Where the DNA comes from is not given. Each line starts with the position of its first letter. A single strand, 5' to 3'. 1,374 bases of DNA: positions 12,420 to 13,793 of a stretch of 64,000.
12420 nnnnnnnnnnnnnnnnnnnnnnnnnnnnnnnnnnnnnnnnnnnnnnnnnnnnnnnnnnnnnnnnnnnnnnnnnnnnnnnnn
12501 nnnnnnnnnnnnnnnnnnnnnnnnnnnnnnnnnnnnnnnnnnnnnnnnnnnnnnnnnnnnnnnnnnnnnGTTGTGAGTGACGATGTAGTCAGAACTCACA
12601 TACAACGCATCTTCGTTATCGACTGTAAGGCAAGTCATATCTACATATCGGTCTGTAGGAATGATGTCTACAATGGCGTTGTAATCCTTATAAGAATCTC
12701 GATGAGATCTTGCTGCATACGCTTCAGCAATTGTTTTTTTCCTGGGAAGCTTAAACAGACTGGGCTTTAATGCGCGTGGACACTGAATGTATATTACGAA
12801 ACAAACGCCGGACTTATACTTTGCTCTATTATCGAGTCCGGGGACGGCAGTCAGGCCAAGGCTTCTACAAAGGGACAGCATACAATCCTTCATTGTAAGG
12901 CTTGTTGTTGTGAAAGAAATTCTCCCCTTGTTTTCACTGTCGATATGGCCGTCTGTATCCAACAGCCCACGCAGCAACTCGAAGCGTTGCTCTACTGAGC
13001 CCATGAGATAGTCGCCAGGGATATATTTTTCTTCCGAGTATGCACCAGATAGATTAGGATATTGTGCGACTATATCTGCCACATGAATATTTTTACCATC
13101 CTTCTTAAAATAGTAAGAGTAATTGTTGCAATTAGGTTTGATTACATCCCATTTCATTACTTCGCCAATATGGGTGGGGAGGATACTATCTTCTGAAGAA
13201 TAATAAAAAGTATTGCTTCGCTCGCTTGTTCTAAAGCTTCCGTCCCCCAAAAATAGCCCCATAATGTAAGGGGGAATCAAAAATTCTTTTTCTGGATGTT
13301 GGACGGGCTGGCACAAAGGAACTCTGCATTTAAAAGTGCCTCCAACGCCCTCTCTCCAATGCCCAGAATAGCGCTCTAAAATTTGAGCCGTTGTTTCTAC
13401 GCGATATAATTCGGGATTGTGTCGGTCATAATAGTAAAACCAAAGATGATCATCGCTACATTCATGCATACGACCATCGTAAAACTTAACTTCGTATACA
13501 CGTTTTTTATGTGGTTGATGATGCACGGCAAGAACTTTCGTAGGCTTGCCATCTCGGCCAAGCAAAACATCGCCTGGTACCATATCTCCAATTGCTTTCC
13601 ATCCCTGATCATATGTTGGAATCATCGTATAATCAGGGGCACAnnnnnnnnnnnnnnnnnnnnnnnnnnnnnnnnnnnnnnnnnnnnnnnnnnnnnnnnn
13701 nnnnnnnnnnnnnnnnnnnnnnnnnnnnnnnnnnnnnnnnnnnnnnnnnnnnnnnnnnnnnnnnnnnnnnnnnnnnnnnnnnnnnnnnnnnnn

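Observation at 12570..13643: Intein with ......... homing endonuclease splitting the DnaB P-loop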

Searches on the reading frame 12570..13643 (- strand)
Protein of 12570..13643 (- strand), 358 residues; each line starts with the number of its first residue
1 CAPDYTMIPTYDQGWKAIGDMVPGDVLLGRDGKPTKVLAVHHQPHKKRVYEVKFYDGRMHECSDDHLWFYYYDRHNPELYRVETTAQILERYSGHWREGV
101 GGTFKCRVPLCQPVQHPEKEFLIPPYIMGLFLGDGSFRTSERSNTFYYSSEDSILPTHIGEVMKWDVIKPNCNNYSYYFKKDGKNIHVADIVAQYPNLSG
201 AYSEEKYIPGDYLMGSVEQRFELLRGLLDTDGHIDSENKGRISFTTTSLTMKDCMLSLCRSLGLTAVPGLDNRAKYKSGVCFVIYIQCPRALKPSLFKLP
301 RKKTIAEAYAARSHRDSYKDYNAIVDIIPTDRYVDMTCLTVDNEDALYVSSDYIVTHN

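Call 4: search_protein_families(library=pfam, proteins=[window:12570-13643:-], max_evalue=1)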
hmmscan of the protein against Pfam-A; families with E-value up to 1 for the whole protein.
seq(358 aa): 4 families
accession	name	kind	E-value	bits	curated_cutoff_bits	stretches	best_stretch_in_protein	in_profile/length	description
PF14528.11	LAGLIDADG_3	-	5.8e-09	36.5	22.5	1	218-265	1-49/82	LAGLIDADG-like domain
PF05204.19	Hom_end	-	7.6e-05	23.2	21.1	1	213-301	7-99/110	Homing endonuclease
PF22125.1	Lreu_0056_like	-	0.0082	16.8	26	1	130-190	11-71/117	Hypotheical protein Lreu_0056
PF23775.1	Beta-prop_RIG_2nd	-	0.21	11.4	80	1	35-87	69-121/278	RIG second beta-propeller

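Call 5: search_protein_families(library=ncbifam, proteins=[window:12570-13643:-], max_evalue=1)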
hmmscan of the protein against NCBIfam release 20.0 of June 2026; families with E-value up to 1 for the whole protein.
seq(358 aa): 1 family
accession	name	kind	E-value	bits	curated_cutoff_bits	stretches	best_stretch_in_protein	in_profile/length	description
NF045703.1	rSAM_Tes_intein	exception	0.009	13.8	1700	1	203-267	446-511/1040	tetraether lipid synthase Tes, intein-containing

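Call 6: search_protein_families(library=phrogs, proteins=[window:12570-13643:-], max_evalue=0.01)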
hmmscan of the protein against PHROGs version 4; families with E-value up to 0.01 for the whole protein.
seq(358 aa): 7 families
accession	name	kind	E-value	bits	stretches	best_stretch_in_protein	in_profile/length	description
phrog_19299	-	head and packaging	1.8e-42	146.7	1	5-358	36-385/702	terminase large subunit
phrog_36964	-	head and packaging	1.9e-21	76.8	1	13-358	103-434/890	terminase large subunit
phrog_15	-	head and packaging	2.3e-19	70.3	1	12-245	89-319/1330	terminase large subunit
phrog_50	-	DNA, RNA and nucleotide metabolism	3e-11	44.1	1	12-134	98-213/570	DnaC-like helicase loader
phrog_510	-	DNA, RNA and nucleotide metabolism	5.9e-08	32.9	1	11-246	416-637/667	DNA primase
phrog_4645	-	DNA, RNA and nucleotide metabolism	0.00016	21.9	0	222-260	208-247/308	endonuclease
phrog_30356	-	DNA, RNA and nucleotide metabolism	0.00064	18.9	1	167-266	537-632/823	helicase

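Call 7: search_solved_structures(query=window:12570-13643:-, max_evalue=1, show_alignments=3)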
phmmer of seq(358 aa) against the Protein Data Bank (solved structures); distinct sequences matched with E-value up to 1: 17.
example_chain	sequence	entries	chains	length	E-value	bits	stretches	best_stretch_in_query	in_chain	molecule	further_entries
6rix_A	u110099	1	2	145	3.9e-09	39.2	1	5-68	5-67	Replicative DNA helicase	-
6riy_A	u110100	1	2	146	6.7e-09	38.4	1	5-68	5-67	Replicative DNA helicase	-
1dfa_A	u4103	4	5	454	2e-07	33.6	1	205-358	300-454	PI-SCEI ENDONUCLEASE | ENDONUCLEASE PI-SCEI | PI-SCEI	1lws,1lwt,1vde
1um2_A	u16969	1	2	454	2.3e-07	33.4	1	205-358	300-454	ENDONUCLEASE PI-SCEI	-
6bs8_A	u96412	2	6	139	6.1e-07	32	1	7-68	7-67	Replicative DNA helicase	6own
1jva_A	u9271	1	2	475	6.9e-07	31.8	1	205-357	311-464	VMA1-DERIVED HOMING ENDONUCLEASE X10SSS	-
1ef0_A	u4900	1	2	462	8.1e-07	31.6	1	205-357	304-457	PI-SCEI ENDONUCLEASE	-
9cop_A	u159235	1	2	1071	3.3e-06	29.6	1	206-358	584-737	V-type proton ATPase catalytic subunit A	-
6riz_A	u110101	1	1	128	0.00099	21.4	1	12-69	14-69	gp41-1 intein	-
6qaz_A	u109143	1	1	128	0.018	17.2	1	12-68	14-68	cyanophage-like gp41-1 intein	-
6mx6_A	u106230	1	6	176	0.14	14.3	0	12-78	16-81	Pre-mRNA-processing-splicing factor 8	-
6owu_A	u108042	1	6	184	0.16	14.1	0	12-78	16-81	PRP8 protein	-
1a45_A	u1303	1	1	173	0.42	12.8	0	38-75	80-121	GAMMAF CRYSTALLIN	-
1a5d_A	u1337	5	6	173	0.42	12.8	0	38-76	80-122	GAMMAE CRYSTALLIN | Gamma crystallin E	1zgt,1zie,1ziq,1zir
2kfb_A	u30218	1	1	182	0.44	12.7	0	41-72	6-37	Gamma-crystallin D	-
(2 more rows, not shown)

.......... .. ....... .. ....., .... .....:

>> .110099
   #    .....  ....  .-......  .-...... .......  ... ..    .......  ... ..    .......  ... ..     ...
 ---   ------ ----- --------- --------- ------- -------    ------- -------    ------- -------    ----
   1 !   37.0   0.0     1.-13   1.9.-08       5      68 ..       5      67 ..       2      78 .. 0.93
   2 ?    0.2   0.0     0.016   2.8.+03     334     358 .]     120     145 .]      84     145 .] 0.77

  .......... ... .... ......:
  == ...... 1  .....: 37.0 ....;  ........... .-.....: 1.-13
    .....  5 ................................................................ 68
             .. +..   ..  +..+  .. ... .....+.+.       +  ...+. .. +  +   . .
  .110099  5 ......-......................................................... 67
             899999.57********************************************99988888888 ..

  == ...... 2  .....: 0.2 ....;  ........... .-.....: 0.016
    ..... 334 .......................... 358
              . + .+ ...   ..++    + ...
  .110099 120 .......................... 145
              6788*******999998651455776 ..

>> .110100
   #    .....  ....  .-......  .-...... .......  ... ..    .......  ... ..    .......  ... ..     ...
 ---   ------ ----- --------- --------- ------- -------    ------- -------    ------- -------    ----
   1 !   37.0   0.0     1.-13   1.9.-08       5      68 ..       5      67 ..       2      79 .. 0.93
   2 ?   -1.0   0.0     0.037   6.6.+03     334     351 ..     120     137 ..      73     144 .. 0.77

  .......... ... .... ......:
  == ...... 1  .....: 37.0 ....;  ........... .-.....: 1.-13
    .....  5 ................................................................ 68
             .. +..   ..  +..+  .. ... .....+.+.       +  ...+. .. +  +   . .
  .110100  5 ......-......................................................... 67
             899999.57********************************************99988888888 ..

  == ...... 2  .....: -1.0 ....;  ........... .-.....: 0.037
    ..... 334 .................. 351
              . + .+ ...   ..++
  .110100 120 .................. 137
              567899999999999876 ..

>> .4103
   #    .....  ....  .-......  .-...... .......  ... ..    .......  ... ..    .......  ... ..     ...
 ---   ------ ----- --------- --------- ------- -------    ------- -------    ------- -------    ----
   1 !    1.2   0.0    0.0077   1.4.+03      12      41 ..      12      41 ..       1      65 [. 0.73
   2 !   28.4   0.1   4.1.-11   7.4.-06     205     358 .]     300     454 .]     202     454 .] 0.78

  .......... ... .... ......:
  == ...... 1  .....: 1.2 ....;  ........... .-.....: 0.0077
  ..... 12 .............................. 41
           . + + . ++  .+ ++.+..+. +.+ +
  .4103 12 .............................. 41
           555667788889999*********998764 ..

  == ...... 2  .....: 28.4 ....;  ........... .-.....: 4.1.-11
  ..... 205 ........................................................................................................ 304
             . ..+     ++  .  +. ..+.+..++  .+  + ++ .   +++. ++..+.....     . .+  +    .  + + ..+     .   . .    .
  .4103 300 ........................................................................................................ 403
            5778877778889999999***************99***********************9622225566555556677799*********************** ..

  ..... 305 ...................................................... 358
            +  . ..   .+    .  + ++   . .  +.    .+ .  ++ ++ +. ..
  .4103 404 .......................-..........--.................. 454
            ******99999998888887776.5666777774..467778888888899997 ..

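Call 22: find_homologous_proteins(query=window:12570-13643:-, max_evalue=0.00001)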
Query window:12570-13643:- (358 aa): 18 proteins with E <= 0.00001 among 1006 candidates.
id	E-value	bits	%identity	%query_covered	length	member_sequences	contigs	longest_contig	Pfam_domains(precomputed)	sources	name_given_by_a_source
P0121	5.0e-85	304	43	99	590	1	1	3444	PF05204.20,PF03796.22,PF14528.12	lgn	-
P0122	4.7e-77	278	43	94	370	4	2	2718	PF05204.20,PF14528.12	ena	-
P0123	5.8e-67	244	42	96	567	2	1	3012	PF05204.20,PF14528.12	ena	-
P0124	3.5e-60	222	39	99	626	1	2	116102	PF05204.20,PF14528.12,PF02562.23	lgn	-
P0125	1.2e-59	220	38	99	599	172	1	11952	PF05204.20,PF14528.12,PF14890.12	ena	-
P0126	2.8e-59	219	40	99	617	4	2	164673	PF05204.20,PF14528.12,PF02562.23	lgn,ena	-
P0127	4.9e-59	218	40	99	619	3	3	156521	PF05204.20,PF14528.12,PF02562.23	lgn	-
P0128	5.1e-54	202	38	99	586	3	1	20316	PF14528.12,PF02562.23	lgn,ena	-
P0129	2.4e-52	196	39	99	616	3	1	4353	PF14528.12,PF02562.23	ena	-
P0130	6.6e-50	188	35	99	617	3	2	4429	PF05204.20,PF14528.12,PF02562.23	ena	-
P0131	1.7e-44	170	53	48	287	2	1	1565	PF05204.20,PF03796.22,PF14528.12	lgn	-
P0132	7.9e-42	162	34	100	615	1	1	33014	PF14528.12,PF02562.23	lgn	-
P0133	5.0e-41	159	48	52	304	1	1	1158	PF05204.20,PF14528.12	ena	-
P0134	3.3e-38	150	33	99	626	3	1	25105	-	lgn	-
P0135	8.3e-35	139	31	99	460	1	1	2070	PF14528.12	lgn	-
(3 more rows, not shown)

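Call 38: predict_structure(alignment_id=A1)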
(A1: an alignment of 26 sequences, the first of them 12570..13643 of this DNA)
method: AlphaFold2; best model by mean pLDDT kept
length: 358 residues; sequences in the alignment: 26
mean_pLDDT: 93.9   pTM: 0.92
mean pLDDT of the five models: 93.9, 93.6, 93.5, 93.0, 92.9
residues with pLDDT >= 90: 302; 70-90: 55; 50-70: 1; < 50: 0
segments of 3 or more residues with pLDDT < 50: none
pLDDT, mean of each block of 10 residues (from residue 1): 95 93 96 96 97 95 96 85 96 85 89 95 98 95 93 96 97 93 96 94 95 97 98 94 96 97 95 85 95 96 96 83 96 97 92 88
secondary structure, 60 per line:
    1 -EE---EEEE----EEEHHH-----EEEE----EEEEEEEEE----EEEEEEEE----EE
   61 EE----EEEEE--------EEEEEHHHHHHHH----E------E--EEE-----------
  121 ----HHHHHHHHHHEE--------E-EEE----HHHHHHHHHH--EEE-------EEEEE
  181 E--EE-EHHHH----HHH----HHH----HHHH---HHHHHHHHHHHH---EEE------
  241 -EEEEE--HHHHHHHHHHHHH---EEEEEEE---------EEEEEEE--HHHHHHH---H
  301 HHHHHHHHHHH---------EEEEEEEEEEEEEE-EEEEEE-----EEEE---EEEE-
elements in order: E7-10 E15-17 E26-29 E34-42 E47-54 E59-62 E67-71 E80-84 H85-92 E107-109 H125-134 E147-149 H154-163 E166-168 E176-181 H188-191 H210-213 H217-228 E232-234 E242-246 H249-261 E265-271 E281-287 H290-296 H300-311 E321-334 E336-341 E347-350 E354-357

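Call 41: fold_search(model_id=the predicted structure, library=pdb)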
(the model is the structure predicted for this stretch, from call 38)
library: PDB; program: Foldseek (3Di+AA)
matches with E <= 10: 327; with E <= 0.001: 28
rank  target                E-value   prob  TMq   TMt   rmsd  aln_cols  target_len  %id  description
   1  1vde_A                3.4e-17  1.00  0.70  0.60   8.2       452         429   16  PI-SCEI, A HOMING ENDONUCLEASE WITH PROTEIN SPLICING ACTIVITY (released 1998-04-08)
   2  1vde_B                1.2e-16  1.00  0.71  0.60   7.9       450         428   14  PI-SCEI, A HOMING ENDONUCLEASE WITH PROTEIN SPLICING ACTIVITY (released 1998-04-08)
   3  1dfa                  1.3e-15  1.00  0.71  0.63   6.6       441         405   16  CRYSTAL STRUCTURE OF PI-SCEI IN C2 SPACE GROUP (released 1999-12-08)
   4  1lwt_A                1.5e-15  1.00  0.73  0.60   8.8       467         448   14  Crystal structure of the intein homing endonuclease PI-SceI bound to its substrate DNA (Ca2+ free) (released 2002-09-27)
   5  1lws_A                1.6e-15  1.00  0.68  0.58   8.6       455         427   16  Crystal structure of the intein homing endonuclease PI-SceI bound to its recognition sequence (released 2002-09-27)
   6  1ef0_A                1.7e-15  1.00  0.66  0.56   8.8       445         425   15  CRYSTAL STRUCTURE OF PI-SCEI MINIPRECURSOR (released 2000-06-07)
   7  1um2_B                1.6e-14  1.00  0.69  0.60   9.0       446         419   15  Crystal Structure of the Vma1-Derived Endonuclease with the Ligated Extein Segment (released 2004-09-22)
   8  7qsu                  2.9e-14  1.00  0.62  0.61   6.1       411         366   14  Crystal structure of homing endonuclease-associated TliVMA intein (C1A, d333-339) (released 2022-03-30)
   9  1jva_B                3.9e-14  1.00  0.72  0.60   9.2       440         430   14  CRYSTAL STRUCTURE OF THE VMA1-DERIVED ENDONUCLEASE BEARING THE N AND C EXTEIN PROPEPTIDES (released 2002-08-29)
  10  1jva_A                4.7e-14  1.00  0.68  0.58   9.6       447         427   15  CRYSTAL STRUCTURE OF THE VMA1-DERIVED ENDONUCLEASE BEARING THE N AND C EXTEIN PROPEPTIDES (released 2002-08-29)
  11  1um2_A                2.5e-13  1.00  0.68  0.59   9.3       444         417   15  Crystal Structure of the Vma1-Derived Endonuclease with the Ligated Extein Segment (released 2004-09-22)
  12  1ef0_B                3.7e-13  1.00  0.64  0.59   8.7       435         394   15  CRYSTAL STRUCTURE OF PI-SCEI MINIPRECURSOR (released 2000-06-07)
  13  7qss                  7.1e-12  1.00  0.62  0.53   8.3       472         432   12  Crystal structure of homing endonuclease-associated TliVMA intein (C1A) (released 2022-03-30)
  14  1dq3                  1.0e-11  1.00  0.67  0.54   5.8       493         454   12  CRYSTAL STRUCTURE OF AN ARCHAEAL INTEIN-ENCODED HOMING ENDONUCLEASE PI-PFUI (released 2000-07-05)
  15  7qst                  1.6e-09  1.00  0.57  0.57   8.3       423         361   11  Crystal structure of homing endonuclease-associated PhoVMA intein (C1A) (released 2022-03-30)
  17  6riy_A                3.1e-06  1.00  0.21  0.54   2.4        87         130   36  Crystal structure of MchDnaB-1 intein (N145AA) (released 2020-05-13)
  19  6riy_B                1.0e-05  1.00  0.19  0.50   3.0        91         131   35  Crystal structure of MchDnaB-1 intein (N145AA) (released 2020-05-13)
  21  6bs8_C                2.4e-05  1.00  0.20  0.56   2.4        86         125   34  The class 3 DnaB intein from Mycobacterium smegmatis (released 2018-11-21)
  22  6bs8_A                3.0e-05  1.00  0.20  0.55   2.4        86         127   34  The class 3 DnaB intein from Mycobacterium smegmatis (released 2018-11-21)
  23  6bs8_B                3.6e-05  1.00  0.20  0.52   2.4        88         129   34  The class 3 DnaB intein from Mycobacterium smegmatis (released 2018-11-21)
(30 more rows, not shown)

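Call 54: search_protein_representatives(protein=window:12570-13643:-)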
Query: 358 residues. Proteins with E-value up to 0.001 (for the whole library): 16733; up to 1e-10: 11007; up to 1e-30: 1059. The best 150 are listed.
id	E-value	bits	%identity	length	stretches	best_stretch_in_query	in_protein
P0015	3.7e-96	338.8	47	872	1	2-358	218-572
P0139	2.8e-94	332.6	48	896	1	6-358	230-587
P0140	1.4e-90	320.4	33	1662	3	13-358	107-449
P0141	2.9e-90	319.4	47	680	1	5-358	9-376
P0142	1.6e-89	317.0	47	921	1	2-358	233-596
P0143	1.1e-88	314.2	47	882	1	2-358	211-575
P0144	1.3e-87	310.7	46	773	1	2-358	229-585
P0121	1.6e-85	303.8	44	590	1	3-358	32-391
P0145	2.3e-84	300.0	44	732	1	2-358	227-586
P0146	3.2e-83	296.2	47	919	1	2-358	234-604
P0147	4.8e-83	295.6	45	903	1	2-358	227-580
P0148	4.4e-82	292.5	44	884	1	3-358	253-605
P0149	9.6e-81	288.1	32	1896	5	13-358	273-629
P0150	1.1e-80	287.9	44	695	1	2-358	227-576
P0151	1.8e-80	287.1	41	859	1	3-358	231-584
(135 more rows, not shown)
